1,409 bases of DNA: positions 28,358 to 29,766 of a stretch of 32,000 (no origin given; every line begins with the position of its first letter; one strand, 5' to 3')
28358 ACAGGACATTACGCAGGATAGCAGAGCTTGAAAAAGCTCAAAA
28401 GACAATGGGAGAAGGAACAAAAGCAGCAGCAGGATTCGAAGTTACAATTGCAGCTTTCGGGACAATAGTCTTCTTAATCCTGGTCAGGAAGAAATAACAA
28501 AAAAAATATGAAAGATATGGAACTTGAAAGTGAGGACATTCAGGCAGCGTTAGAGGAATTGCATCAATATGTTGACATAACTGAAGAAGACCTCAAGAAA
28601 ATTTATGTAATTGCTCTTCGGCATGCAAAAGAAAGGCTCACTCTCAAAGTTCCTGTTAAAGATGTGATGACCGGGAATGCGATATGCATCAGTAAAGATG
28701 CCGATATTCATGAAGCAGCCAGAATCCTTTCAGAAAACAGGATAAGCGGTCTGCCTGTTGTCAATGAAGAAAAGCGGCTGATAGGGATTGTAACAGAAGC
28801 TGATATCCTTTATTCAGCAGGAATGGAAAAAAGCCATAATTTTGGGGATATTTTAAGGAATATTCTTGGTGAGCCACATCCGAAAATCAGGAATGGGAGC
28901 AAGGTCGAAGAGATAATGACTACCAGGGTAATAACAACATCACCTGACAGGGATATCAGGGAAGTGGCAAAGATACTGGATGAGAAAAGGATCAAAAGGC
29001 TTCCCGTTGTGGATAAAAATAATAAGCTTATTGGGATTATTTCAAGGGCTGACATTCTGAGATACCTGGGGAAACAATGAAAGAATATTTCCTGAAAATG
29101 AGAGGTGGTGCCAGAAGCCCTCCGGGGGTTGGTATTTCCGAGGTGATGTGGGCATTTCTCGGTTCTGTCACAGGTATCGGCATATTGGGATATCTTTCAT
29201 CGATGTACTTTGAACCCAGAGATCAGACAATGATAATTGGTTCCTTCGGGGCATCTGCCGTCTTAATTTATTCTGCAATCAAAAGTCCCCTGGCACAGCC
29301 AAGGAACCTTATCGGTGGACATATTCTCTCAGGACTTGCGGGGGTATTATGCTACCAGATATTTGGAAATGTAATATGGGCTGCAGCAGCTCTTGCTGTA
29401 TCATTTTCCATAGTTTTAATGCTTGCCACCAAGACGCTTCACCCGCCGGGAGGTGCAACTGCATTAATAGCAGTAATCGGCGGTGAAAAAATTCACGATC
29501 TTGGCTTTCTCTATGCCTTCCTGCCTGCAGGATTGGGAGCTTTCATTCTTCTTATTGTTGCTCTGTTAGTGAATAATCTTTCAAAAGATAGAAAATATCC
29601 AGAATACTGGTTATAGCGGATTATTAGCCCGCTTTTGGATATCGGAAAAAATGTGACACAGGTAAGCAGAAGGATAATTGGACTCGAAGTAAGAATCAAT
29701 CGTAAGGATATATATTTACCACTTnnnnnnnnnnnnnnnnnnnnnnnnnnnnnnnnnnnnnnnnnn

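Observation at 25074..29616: cooS / HAO-like octahaem cytochrome / CBS / HPP on one strand: candidate undescribed CO (or ferredoxin) to nitrogen-oxide module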

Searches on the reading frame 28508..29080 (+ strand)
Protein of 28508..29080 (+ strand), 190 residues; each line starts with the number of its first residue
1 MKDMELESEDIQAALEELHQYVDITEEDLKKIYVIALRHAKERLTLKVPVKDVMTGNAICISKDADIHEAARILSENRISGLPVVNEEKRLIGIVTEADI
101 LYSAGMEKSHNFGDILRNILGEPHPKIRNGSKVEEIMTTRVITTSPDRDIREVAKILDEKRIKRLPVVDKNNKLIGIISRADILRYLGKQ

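Call 3: search_protein_families(library=pfam, proteins=[window:28508-29080:+], max_evalue=0.01)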
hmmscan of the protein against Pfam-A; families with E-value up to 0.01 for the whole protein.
window:28508-29080:+ (190 aa): 1 family
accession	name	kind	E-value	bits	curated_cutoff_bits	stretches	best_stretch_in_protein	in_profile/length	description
PF00571.33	CBS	-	6.3e-37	126.1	24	2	133-187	1-55/57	CBS domain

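Call 46: search_protein_families(library=ncbifam, proteins=[window:28508-29080:+], max_evalue=0.01)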
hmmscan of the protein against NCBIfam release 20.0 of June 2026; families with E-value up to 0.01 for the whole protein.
window:28508-29080:+ (190 aa): 29 families (the best 25 are shown)
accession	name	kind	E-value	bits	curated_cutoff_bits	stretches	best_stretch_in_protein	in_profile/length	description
TIGR01302.1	IMP_dehydrog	equivalog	1.3e-21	77.1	481.5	2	128-185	140-198/450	IMP dehydrogenase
NF011449.0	PRK14869.2-5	equivalog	1.1e-17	64.2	411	1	46-185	65-203/451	putative manganese-dependent inorganic diphosphatase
TIGR00400.1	mgtE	equivalog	2e-17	63.1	232.75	2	130-185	194-249/450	magnesium transporter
NF041552.1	TF_PrdR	equivalog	3.3e-17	62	795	2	38-121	60-141/577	sigma-54 dependent transcriptional regulator PrdR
NF053603.1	HhpR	exception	5.4e-17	61.9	520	2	132-187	223-278/282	CBS domain-containing high hydrostatic pressure regulator HhpR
NF011447.0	PRK14869.2-3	equivalog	5e-16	58.4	522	2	46-101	66-121/540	putative manganese-dependent inorganic diphosphatase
NF011441.0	PRK14869.1-3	equivalog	1.2e-15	57.2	753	2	43-101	63-121/548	putative manganese-dependent inorganic diphosphatase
NF011443.0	PRK14869.1-5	equivalog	2e-15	56.3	335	2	132-190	248-307/546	putative manganese-dependent inorganic diphosphatase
NF011442.0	PRK14869.1-4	equivalog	3.6e-15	55.4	400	2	132-185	71-124/543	putative manganese-dependent inorganic diphosphatase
NF011440.0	PRK14869.1-2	equivalog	1.1e-14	54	746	2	46-115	65-133/541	putative manganese-dependent inorganic diphosphatase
TIGR00393.1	kpsF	subfamily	1.9e-13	50.6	203.7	2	39-95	211-267/268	KpsF/GutQ family sugar-phosphate isomerase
TIGR01137.1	cysta_beta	equivalog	3.1e-13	49.2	510.25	2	43-137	333-426/457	cystathionine beta-synthase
NF041630.1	CBS_CbpB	equivalog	7.2e-13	48.6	125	2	64-187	27-135/143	cyclic-di-AMP-binding protein CbpB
TIGR01186.1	proV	subfamily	1.3e-12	47.5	326.6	2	16-101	270-354/363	betaine/proline/choline family ABC transporter ATP-binding protein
NF038279.1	TF_CBS_SpxR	exception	1.6e-12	46.9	600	2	131-187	249-305/427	CBS-HotDog domain-containing transcription factor SpxR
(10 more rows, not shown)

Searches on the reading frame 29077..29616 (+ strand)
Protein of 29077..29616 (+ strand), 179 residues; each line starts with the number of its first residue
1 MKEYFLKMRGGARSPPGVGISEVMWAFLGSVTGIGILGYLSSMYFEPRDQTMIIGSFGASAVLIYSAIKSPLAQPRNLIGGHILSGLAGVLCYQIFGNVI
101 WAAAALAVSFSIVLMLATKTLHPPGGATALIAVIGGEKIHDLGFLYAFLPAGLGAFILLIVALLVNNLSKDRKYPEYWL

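Call 3: search_protein_families(library=pfam, proteins=[window:29077-29616:+], max_evalue=0.01)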
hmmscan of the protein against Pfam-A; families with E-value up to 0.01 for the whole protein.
window:29077-29616:+ (179 aa): 1 family
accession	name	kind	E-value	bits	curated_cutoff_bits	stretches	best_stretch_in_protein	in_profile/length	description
PF04982.19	TM_HPP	-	4.8e-60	202.1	27.2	1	17-175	3-157/157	HPP, transmembrane region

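Call 46: search_protein_families(library=ncbifam, proteins=[window:29077-29616:+], max_evalue=0.01)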
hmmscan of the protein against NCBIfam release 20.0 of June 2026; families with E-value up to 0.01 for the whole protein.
window:29077-29616:+ (179 aa): 0 families

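Call 51: find_homologous_proteins(query=window:29077-29616:+, max_evalue=1e-10)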
Query window:29077-29616:+ (179 aa): 8000 proteins with E <= 1e-10 among 8000 candidates; the best 120 are listed.
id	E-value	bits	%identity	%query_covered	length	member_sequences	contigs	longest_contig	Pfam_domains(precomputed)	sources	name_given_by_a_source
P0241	3.9e-110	384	100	100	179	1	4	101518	PF04982.20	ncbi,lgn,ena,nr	ncbi:MAG: HPP family protein [Candidatus Methanoperedens sp.]|nr:HPP family protein [Candidatus Meth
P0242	2.0e-99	349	89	99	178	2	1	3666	PF04982.20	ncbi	-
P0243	9.4e-99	346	89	100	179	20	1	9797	PF04982.20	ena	-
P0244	5.4e-97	341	87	99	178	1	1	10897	PF04982.20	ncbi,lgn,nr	ncbi:MAG TPA: HPP family protein [candidate division Zixibacteria bacterium]|nr:HPP family protein [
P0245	1.5e-96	339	85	100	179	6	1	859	PF04982.20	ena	-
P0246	2.6e-96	338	88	100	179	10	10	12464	PF04982.20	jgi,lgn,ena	-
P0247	2.4e-94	332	84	99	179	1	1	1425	PF04982.20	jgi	jgi:CBS-domain-containing membrane protein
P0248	1.8e-92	326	83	100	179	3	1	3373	PF04982.20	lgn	-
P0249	3.1e-92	325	82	100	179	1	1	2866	PF04982.20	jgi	jgi:CBS-domain-containing membrane protein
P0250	4.9e-91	321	83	100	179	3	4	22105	PF04982.20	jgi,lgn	jgi:CBS-domain-containing membrane protein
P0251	1.1e-90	320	82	100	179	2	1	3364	PF04982.20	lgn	-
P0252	3.5e-90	319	81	100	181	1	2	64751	PF04982.20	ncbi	-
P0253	5.0e-90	318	79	100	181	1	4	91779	PF04982.20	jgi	jgi:CBS-domain-containing membrane protein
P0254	5.1e-90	318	80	100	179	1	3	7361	PF04982.20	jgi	jgi:CBS-domain-containing membrane protein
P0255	9.0e-90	317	80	100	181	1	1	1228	PF04982.20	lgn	-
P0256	9.3e-90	317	79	100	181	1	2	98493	PF04982.20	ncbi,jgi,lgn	ncbi:MAG: HPP family protein [Nitrospirota bacterium]|jgi:CBS-domain-containing membrane protein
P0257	1.3e-89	317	80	99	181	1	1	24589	PF04982.20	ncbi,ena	-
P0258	1.7e-89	316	79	100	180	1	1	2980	PF04982.20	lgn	-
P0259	1.9e-89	316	78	100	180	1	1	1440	PF04982.20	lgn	-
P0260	2.0e-89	316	79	100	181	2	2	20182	PF04982.20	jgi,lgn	jgi:CBS-domain-containing membrane protein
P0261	2.1e-89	316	78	99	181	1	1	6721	PF04982.20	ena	-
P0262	2.7e-89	316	79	100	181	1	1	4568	PF04982.20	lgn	-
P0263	2.7e-89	316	79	100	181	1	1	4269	PF04982.20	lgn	-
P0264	3.3e-89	315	80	100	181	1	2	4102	PF04982.20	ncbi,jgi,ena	jgi:CBS-domain-containing membrane protein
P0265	3.5e-89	315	79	100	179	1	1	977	PF04982.20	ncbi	-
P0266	4.0e-89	315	78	100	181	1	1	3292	PF04982.20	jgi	jgi:CBS-domain-containing membrane protein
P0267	4.1e-89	315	79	98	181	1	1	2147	PF04982.20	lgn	-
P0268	4.7e-89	315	79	100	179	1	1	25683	PF04982.20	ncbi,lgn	-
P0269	5.0e-89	315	79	100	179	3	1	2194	PF04982.20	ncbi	-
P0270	5.7e-89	315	79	100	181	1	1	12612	PF04982.20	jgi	jgi:CBS-domain-containing membrane protein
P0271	5.8e-89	315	79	100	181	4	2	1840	PF04982.20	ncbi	-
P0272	6.9e-89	314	78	100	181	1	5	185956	PF04982.20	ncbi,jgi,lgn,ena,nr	ncbi:MAG TPA: HPP family protein [Nitrospirota bacterium]|nr:HPP family protein [Nitrospirota bacter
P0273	7.3e-89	314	78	100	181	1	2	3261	PF04982.20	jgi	jgi:CBS-domain-containing membrane protein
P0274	8.0e-89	314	76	100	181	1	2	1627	PF04982.20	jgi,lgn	-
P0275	8.2e-89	314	78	99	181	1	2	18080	PF04982.20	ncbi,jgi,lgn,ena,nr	ncbi:MAG: HPP family protein [Nitrospiraceae bacterium]|nr:HPP family protein [Nitrospiraceae bacter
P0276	8.3e-89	314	80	99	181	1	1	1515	PF04982.20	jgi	jgi:CBS-domain-containing membrane protein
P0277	9.4e-89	314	78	100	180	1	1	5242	PF04982.20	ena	-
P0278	1.2e-88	314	78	100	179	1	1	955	PF04982.20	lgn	-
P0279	1.4e-88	313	79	100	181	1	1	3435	PF04982.20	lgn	-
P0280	1.5e-88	313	79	100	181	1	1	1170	PF04982.20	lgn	-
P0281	1.6e-88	313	79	100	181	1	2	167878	PF04982.20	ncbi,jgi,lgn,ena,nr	ncbi:MAG: HPP family protein [Thermodesulfovibrionales bacterium]|jgi:CBS-domain-containing membrane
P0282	1.6e-88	313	78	99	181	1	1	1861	PF04982.20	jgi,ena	-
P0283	2.0e-88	313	78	99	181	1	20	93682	PF04982.20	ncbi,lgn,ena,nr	ncbi:MAG: HPP family protein [Nitrospirae bacterium]|nr:HPP family protein [Nitrospirota bacterium] 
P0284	2.1e-88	313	79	100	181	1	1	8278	PF04982.20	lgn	-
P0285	2.2e-88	313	79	100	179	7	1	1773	PF04982.20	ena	-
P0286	2.4e-88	313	78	100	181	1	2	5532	PF04982.20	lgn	-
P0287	2.4e-88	313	78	100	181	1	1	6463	PF04982.20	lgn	-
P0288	2.6e-88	312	78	100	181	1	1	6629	PF04982.20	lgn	-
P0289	3.3e-88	312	78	100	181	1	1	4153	PF04982.20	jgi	jgi:CBS-domain-containing membrane protein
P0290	3.3e-88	312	78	100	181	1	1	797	PF04982.20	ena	-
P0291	3.5e-88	312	77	100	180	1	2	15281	PF04982.20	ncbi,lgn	-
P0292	3.6e-88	312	78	100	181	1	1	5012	PF04982.20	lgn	-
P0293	3.8e-88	312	76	100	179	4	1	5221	PF04982.20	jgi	jgi:CBS-domain-containing membrane protein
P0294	4.6e-88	312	79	99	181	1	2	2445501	PF04982.20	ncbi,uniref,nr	ncbi:membrane protein [Dissulfurispira thermophila]|uniref:Membrane protein n=2 Tax=root TaxID=1 Rep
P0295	4.7e-88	312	77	100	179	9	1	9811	PF04982.20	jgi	-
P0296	5.1e-88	311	77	100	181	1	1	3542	PF04982.20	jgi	jgi:CBS-domain-containing membrane protein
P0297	6.7e-88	311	76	100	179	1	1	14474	PF04982.20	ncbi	-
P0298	6.9e-88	311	77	100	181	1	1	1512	PF04982.20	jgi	jgi:CBS-domain-containing membrane protein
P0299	8.2e-88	311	78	100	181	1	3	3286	PF04982.20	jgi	jgi:CBS-domain-containing membrane protein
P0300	8.8e-88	311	79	100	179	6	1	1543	PF04982.20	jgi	jgi:CBS-domain-containing membrane protein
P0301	1.2e-87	310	78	100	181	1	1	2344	PF04982.20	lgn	-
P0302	1.2e-87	310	77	100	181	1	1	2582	PF04982.20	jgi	jgi:CBS-domain-containing membrane protein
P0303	1.3e-87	310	78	100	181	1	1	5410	PF04982.20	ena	-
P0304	1.4e-87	310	77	100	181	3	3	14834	PF04982.20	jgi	jgi:CBS-domain-containing membrane protein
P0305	1.4e-87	310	78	100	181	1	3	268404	PF04982.20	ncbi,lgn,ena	-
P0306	1.6e-87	310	77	100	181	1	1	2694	PF04982.20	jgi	jgi:CBS-domain-containing membrane protein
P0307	1.6e-87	310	78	100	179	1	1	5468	PF04982.20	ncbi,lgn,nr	ncbi:MAG: HPP family protein [Candidatus Methanoperedenaceae archaeon]|nr:HPP family protein [Candid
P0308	1.9e-87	310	77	100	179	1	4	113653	PF04982.20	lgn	-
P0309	1.9e-87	310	77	100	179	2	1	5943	PF04982.20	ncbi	-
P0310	2.2e-87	309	76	100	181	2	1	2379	PF04982.20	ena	-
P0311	2.7e-87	309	78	99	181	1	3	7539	PF04982.20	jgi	jgi:CBS-domain-containing membrane protein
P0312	3.1e-87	309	77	99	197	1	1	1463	PF04982.20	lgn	-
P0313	3.3e-87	309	76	100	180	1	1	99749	PF04982.20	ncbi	-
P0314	3.6e-87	309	79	99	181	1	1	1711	PF04982.20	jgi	-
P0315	3.9e-87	309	77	100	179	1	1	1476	PF04982.20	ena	-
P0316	4.2e-87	309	76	100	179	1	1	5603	PF04982.20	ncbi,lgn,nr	ncbi:MAG: HPP family protein [Nitrospirae bacterium]|nr:HPP family protein [Nitrospirota bacterium]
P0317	4.5e-87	308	78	100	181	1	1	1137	PF04982.20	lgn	-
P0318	4.6e-87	308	79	99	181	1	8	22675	PF04982.20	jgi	jgi:CBS-domain-containing membrane protein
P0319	4.9e-87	308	77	99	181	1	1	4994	PF04982.20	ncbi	-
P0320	5.2e-87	308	77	100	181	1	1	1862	PF04982.20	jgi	jgi:CBS-domain-containing membrane protein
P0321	5.9e-87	308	78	100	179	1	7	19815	PF04982.20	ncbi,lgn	-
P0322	5.9e-87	308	78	100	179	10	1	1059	PF04982.20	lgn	-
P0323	6.1e-87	308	78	100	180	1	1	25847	PF04982.20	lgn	-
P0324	6.3e-87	308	78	100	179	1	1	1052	PF04982.20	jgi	jgi:CBS-domain-containing membrane protein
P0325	6.6e-87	308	77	100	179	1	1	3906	PF04982.20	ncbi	-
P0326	1.0e-86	307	76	100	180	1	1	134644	PF04982.20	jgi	jgi:CBS-domain-containing membrane protein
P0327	1.1e-86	307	75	99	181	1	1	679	PF04982.20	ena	-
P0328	1.1e-86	307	77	100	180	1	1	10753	PF04982.20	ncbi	-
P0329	1.1e-86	307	77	100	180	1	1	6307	PF04982.20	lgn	-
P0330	1.2e-86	307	77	100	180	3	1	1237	PF04982.20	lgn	-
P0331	1.3e-86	307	76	100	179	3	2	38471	PF04982.20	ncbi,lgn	-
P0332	1.4e-86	307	76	100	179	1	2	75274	PF04982.20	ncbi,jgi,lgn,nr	ncbi:MAG: HPP family protein [Nitrospirae bacterium]|nr:HPP family protein [Nitrospirota bacterium] 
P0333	1.4e-86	307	79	100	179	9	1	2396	PF04982.20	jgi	jgi:CBS-domain-containing membrane protein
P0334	1.4e-86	307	76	100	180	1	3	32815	PF04982.20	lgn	-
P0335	1.4e-86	307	77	99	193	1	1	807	PF04982.20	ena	-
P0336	1.4e-86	307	77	100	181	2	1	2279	PF04982.20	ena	-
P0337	1.5e-86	307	75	100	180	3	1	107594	PF04982.20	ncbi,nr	ncbi:MAG: HPP family protein [Nitrospirae bacterium]|nr:HPP family protein [Nitrospirota bacterium]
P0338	1.7e-86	307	76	100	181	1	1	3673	PF04982.20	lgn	-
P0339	2.0e-86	306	77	100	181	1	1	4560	PF04982.20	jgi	-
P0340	2.6e-86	306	76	99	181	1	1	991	PF04982.20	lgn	-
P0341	2.8e-86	306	77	100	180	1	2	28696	PF04982.20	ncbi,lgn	-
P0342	2.9e-86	306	75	100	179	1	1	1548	PF04982.20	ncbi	-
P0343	3.1e-86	306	76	99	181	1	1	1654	PF04982.20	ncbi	-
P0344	3.5e-86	306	75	100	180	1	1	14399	PF04982.20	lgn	-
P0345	3.5e-86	305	78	99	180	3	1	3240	PF04982.20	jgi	jgi:CBS-domain-containing membrane protein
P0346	4.3e-86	305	78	100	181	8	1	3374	PF04982.20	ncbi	-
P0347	5.0e-86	305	76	100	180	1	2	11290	PF04982.20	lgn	-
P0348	5.3e-86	305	75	100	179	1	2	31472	PF04982.20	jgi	jgi:CBS-domain-containing membrane protein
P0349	5.6e-86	305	75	100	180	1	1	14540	PF04982.20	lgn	-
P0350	6.3e-86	305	75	100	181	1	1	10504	PF04982.20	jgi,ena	-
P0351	6.5e-86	305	78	99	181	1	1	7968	PF04982.20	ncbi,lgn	-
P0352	6.7e-86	305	75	100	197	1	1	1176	PF04982.20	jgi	jgi:CBS-domain-containing membrane protein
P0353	6.7e-86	305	75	100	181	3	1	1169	PF04982.20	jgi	-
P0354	6.7e-86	305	76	99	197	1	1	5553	PF04982.20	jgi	jgi:CBS-domain-containing membrane protein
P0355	7.1e-86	304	75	100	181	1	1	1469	PF04982.20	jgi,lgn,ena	-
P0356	8.9e-86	304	78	100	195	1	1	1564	PF04982.20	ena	-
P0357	9.1e-86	304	77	100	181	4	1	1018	PF04982.20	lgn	-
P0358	1.0e-85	304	74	100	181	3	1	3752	PF04982.20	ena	-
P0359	1.0e-85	304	75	100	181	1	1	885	PF04982.20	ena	-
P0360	1.0e-85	304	77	100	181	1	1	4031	PF04982.20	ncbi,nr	ncbi:MAG: HPP family protein [Nitrospirae bacterium]|nr:HPP family protein [Nitrospirota bacterium]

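Call 52: find_encoding_contigs(protein=P0294, flank=7000, max_places=2)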
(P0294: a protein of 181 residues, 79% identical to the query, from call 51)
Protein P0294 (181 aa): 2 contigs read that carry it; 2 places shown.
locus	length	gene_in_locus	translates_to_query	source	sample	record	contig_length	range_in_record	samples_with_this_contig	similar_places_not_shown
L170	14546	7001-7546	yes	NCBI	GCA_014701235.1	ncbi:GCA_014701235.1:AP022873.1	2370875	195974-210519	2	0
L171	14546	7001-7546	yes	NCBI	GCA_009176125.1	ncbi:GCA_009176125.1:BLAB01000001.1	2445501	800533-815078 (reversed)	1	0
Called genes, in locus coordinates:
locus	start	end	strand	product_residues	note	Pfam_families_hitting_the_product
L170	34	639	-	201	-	-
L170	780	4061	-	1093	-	PF17757:UvrB_inter, PF02559:CarD_TRCF_RID, PF00270:DEAD, PF04851:ResIII, PF00271:Helicase_C, PF03461:TRCF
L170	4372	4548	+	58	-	-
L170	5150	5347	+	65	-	PF20095:DUF6485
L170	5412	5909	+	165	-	PF04246:RseC_MucC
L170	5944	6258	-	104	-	PF07883:Cupin_2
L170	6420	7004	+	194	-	PF00571:CBS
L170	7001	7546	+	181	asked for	PF04982:TM_HPP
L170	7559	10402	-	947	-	PF03710:GlnE, PF08335:GlnD_UR_UTase, PF03710:GlnE, PF08335:GlnD_UR_UTase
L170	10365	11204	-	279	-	PF12911:OppC_N, PF00528:BPD_transp_1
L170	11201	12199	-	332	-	PF19300:BPD_transp_1_N, PF00528:BPD_transp_1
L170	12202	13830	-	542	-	PF00496:SBP_bac_5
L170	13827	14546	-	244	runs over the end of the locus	PF02475:TRM5-TYW2_MTfase (weak), PF02527:GidB (weak), PF05175:MTS, PF06325:PrmA (faint), PF10294:Methyltransf_16, PF13847:Methyltransf_31, PF13649:Methyltransf_25 (weak)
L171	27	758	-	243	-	-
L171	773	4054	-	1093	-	PF17757:UvrB_inter, PF02559:CarD_TRCF_RID, PF00270:DEAD, PF04851:ResIII, PF00271:Helicase_C, PF03461:TRCF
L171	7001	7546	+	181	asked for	PF04982:TM_HPP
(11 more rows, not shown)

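Call 53: find_encoding_contigs(protein=P0272, flank=7000, max_places=2)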
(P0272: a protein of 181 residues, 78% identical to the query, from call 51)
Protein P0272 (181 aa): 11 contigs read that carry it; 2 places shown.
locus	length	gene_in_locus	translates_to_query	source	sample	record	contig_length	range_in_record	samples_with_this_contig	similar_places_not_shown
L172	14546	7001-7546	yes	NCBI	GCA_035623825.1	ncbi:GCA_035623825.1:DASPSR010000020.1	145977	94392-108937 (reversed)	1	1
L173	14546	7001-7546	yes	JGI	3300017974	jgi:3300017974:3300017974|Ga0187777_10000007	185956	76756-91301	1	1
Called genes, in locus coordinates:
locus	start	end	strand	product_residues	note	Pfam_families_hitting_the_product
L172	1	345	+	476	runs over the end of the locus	PF01139:RtcB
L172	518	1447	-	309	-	PF13489:Methyltransf_23, PF03848:TehB (weak), PF08241:Methyltransf_11, PF08242:Methyltransf_12 (weak), PF13649:Methyltransf_25, PF13847:Methyltransf_31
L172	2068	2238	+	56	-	PF00301:Rubredoxin, PF21349:RUBY_RBDX (faint)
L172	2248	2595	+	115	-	PF04343:DUF488, PF22751:DUF488-N3a, PF22752:DUF488-N3i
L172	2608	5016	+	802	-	PF14522:Cytochrome_C7 (faint), PF22113:Mtrc-MtrF_II-IV_dom (faint), PF00034:Cytochrom_C (faint)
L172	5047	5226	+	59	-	-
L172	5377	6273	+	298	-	PF11563:Protoglobin, PF06146:PsiE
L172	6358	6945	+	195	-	PF00571:CBS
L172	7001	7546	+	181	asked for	PF04982:TM_HPP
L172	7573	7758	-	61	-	PF03597:FixS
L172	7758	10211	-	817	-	PF12156:ATPase-cat_bd, PF00403:HMA, PF00122:E1-E2_ATPase, PF00702:Hydrolase, PF08282:Hydrolase_3 (faint)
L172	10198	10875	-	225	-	PF13386:DsbD_2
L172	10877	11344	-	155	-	-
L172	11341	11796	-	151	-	PF05751:FixH, PF13115:YtkA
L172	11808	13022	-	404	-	PF12801:Fer4_5, PF00037:Fer4 (faint), PF12800:Fer4_4 (faint), PF12838:Fer4_7 (faint), PF13746:Fer4_18, PF14697:Fer4_21 (weak), PF13746:Fer4_18, PF11614:FixG_C, +2 more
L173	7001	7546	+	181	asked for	PF04982:TM_HPP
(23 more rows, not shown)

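Call 54: find_encoding_contigs(protein=P0241, flank=10000, max_places=3)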
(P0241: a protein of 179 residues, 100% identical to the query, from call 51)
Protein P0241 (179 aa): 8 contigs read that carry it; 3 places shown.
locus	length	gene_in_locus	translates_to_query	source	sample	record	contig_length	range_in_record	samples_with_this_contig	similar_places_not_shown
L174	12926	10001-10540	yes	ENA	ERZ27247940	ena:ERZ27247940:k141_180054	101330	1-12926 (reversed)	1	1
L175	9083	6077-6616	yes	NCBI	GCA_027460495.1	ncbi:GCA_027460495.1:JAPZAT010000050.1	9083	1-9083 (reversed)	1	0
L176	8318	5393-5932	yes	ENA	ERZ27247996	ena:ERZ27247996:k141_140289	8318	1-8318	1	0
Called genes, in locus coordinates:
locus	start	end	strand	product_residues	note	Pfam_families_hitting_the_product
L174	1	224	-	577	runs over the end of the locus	PF02518:HATPase_c, PF13589:HATPase_c_3, PF01119:DNA_mis_repair, PF08676:MutL_C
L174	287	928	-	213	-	PF01885:PTS_2-RNA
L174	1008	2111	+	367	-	PF02812:ELFV_dehydrog_N, PF00208:ELFV_dehydrog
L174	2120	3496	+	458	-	PF02629:CoA_binding, PF13380:CoA_binding_2, PF00549:Ligase_CoA (faint), PF13607:Succ_CoA_lig, PF19045:Ligase_CoA_2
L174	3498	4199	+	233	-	PF08442:ATP-grasp_2, PF13549:ATP-grasp_5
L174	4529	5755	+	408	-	PF02661:Fic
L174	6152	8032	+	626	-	PF03063:Prismane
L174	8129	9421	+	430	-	PF09699:Paired_CXXCH_1 (faint), PF22113:Mtrc-MtrF_II-IV_dom (faint), PF13435:Cytochrome_C554 (faint), PF13447:Multi-haem_cyto, PF14522:Cytochrome_C7 (faint), PF14537:Cytochrom_c3_2 (faint)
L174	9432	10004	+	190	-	PF00571:CBS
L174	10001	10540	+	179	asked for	PF04982:TM_HPP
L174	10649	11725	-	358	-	PF00724:Oxidored_FMN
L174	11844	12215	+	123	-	PF09579:Spore_YtfJ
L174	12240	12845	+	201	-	PF11167:DUF2953 (faint)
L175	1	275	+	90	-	PF13549:ATP-grasp_5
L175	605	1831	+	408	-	PF02661:Fic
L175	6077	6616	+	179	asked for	PF04982:TM_HPP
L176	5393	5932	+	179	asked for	PF04982:TM_HPP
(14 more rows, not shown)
